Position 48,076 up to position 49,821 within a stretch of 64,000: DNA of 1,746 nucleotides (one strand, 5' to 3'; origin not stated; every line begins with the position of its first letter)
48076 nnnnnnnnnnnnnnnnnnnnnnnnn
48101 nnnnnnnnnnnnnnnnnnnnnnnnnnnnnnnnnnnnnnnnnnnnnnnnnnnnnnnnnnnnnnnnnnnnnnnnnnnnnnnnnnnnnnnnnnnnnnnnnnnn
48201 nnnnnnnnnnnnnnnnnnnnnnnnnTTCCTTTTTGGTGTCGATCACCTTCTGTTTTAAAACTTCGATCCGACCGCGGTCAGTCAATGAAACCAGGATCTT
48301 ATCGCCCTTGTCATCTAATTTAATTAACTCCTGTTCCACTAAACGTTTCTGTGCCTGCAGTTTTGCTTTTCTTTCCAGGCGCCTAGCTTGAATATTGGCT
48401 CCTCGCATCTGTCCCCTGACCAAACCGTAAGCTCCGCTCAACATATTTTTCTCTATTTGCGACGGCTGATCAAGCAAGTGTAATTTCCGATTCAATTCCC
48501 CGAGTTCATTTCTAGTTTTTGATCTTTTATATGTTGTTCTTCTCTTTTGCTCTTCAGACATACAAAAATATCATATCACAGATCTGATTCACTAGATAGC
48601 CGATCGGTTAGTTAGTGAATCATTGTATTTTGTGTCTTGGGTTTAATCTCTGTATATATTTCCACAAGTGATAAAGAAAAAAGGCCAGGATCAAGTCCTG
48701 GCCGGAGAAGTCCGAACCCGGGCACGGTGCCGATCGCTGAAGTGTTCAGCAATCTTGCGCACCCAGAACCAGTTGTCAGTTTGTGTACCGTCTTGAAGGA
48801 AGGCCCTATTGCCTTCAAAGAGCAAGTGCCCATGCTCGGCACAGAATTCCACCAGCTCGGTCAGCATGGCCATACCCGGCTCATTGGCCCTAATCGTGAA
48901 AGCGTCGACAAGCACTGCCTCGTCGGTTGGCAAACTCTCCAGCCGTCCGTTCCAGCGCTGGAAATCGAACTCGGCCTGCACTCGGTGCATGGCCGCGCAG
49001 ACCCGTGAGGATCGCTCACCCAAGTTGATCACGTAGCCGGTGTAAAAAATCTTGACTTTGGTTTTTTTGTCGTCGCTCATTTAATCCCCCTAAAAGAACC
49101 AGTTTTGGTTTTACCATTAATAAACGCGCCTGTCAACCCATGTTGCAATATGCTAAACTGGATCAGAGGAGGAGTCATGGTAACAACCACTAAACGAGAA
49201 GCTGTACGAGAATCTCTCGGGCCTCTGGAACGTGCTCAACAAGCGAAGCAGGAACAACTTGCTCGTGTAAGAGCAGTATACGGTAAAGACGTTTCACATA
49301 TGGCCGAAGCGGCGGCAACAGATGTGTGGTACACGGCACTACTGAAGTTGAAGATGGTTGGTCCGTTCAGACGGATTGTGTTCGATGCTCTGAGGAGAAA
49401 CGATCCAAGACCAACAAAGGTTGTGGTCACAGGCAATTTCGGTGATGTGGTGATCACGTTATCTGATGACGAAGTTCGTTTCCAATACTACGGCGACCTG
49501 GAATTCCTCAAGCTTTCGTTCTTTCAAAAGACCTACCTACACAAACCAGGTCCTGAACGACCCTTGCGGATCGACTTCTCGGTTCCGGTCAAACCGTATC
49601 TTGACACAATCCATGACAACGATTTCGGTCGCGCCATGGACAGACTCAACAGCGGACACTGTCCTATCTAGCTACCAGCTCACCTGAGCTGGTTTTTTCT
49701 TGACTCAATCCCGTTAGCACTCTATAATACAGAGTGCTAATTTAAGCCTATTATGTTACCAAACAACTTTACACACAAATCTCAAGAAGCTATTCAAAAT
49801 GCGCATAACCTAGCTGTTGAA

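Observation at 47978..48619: A 24-bp direct repeat flanks a gene for a basic protein whose C-terminus follows the Cas2/VapD core pattern, with no cas1 or CRISPR array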

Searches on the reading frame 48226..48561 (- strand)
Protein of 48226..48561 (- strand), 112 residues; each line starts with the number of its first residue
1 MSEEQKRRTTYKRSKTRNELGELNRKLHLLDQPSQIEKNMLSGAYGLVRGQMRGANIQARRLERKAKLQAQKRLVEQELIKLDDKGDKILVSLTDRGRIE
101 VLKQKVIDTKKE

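Call 83: predict_structure(alignment_id=A5)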
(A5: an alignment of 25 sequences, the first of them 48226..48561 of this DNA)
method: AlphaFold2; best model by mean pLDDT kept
length: 112 residues; sequences in the alignment: 25
mean_pLDDT: 79.7   pTM: 0.45
mean pLDDT of the five models: 79.7, 77.3, 76.1, 75.2, 72.9
residues with pLDDT >= 90: 47; 70-90: 28; 50-70: 36; < 50: 1
segments of 3 or more residues with pLDDT < 50: none
pLDDT, mean of each block of 10 residues (from residue 1): 56 78 76 64 58 78 94 96 94 96 91 61
secondary structure, 60 per line:
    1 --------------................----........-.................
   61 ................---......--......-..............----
elements in order: H15-30 H35-42 H44-76 E80-85 E88-93 H95-108

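Call 85: fold_search(model_id=the predicted structure, library=pdb)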
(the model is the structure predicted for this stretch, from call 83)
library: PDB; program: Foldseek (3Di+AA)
matches with E <= 10: 415; with E <= 0.001: 0
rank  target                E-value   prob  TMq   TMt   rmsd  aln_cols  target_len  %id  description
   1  2qvo                  2.4e-01  0.97  0.29  0.37   2.3        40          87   25  Crystal structure of AF1382 from Archaeoglobus fulgidus (released 2007-09-04)
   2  3ov8                  2.6e-01  0.96  0.30  0.36   2.5        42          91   21  Crystal structure of AF1382 from Archaeoglobus fulgidus, High resolution (released 2011-11-16)
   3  5k5q_B                3.7e-01  0.90  0.30  0.35   4.5        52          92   21  Structure of AspA-DNA complex: novel centromere bindng protein-centromere complex (released 2016-06-01)
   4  4rs8_A                3.9e-01  0.90  0.32  0.41   3.4        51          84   24  Apo structure of novel pNOB8 plasmid centromere binding protein (released 2015-09-16)
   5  5k5o_C                6.0e-01  0.80  0.29  0.36   3.6        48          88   25  Structure of AspA-26mer DNA complex (released 2016-06-15)
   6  2pg4_B                6.0e-01  0.77  0.28  0.33   3.1        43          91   23  Crystal structure of a putative dna binding protein (ape_0880a) from aeropyrum pernix k1 at 2.21 A resolution (released 2007-04-24)
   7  5k5q_C                6.0e-01  0.75  0.30  0.36   3.6        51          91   22  Structure of AspA-DNA complex: novel centromere bindng protein-centromere complex (released 2016-06-01)
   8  1r1u_D                6.0e-01  0.75  0.31  0.36   3.5        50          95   28  Crystal structure of the metal-sensing transcriptional repressor CzrA from Staphylococcus aureus in the apo-form (released 2004-05-18)
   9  3o3k                  6.4e-01  0.82  0.30  0.36   2.6        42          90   21  Crystal structure of AF1382 from Archaeoglobus fulgidus (released 2010-08-04)
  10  8c3a_CX               6.8e-01  0.75  0.29  0.34   4.2        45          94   20  Crystal structure of ailanthone bound to the Candida albicans 80S ribosome (released 2024-01-10)
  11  2co5_A                7.3e-01  0.98  0.31  0.38   0.9        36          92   17  F93 FROM STIV, a winged-helix DNA-binding protein (released 2006-05-31)
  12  5k5q_D                7.3e-01  0.69  0.30  0.36   3.5        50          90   22  Structure of AspA-DNA complex: novel centromere bindng protein-centromere complex (released 2016-06-01)
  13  8cq7_M                8.4e-01  0.72  0.29  0.34   3.3        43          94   21  Crystal structure of phyllanthoside bound to the Candida albicans 80S ribosome (released 2024-09-11)
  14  3m8f_A                9.0e-01  0.75  0.25  0.29   3.1        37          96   24  Protein structure of type III plasmid segregation TubR mutant (released 2010-07-07)
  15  8p5d_SK0              9.0e-01  0.63  0.30  0.37   4.1        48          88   17  Spraguea lophii ribosome in the closed conformation by cryo sub tomogram averaging (released 2023-06-21)
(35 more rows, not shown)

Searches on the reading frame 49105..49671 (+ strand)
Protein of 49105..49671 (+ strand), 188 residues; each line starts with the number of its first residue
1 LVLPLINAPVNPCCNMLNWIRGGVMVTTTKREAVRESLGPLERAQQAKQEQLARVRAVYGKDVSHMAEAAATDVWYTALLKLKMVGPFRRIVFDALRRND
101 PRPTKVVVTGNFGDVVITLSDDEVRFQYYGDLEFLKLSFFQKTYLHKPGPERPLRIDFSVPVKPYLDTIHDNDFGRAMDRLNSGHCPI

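Call 4: search_protein_families(library=pfam, proteins=[window:49105-49671:+], max_evalue=1)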
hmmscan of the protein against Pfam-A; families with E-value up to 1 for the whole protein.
window:49105-49671:+ (188 aa): 1 family
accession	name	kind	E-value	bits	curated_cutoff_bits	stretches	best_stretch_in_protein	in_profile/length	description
PF24559.1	UBA_RAD5A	-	0.11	12.4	27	1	48-66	2-20/45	DNA repair protein RAD5A UBA domain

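Call 5: search_protein_families(library=ncbifam, proteins=[window:49105-49671:+], max_evalue=1)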
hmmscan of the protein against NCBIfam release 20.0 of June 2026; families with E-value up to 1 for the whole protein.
window:49105-49671:+ (188 aa): 0 families

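Call 67: search_protein_families(library=padloc, proteins=[window:49105-49671:+], max_evalue=0.1)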
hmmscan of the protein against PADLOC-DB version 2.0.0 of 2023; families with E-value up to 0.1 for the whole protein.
window:49105-49671:+ (188 aa): 0 families

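Call 68: search_protein_families(library=phrogs, proteins=[window:49105-49671:+], max_evalue=0.1)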
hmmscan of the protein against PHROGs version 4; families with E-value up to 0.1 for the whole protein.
window:49105-49671:+ (188 aa): 0 families
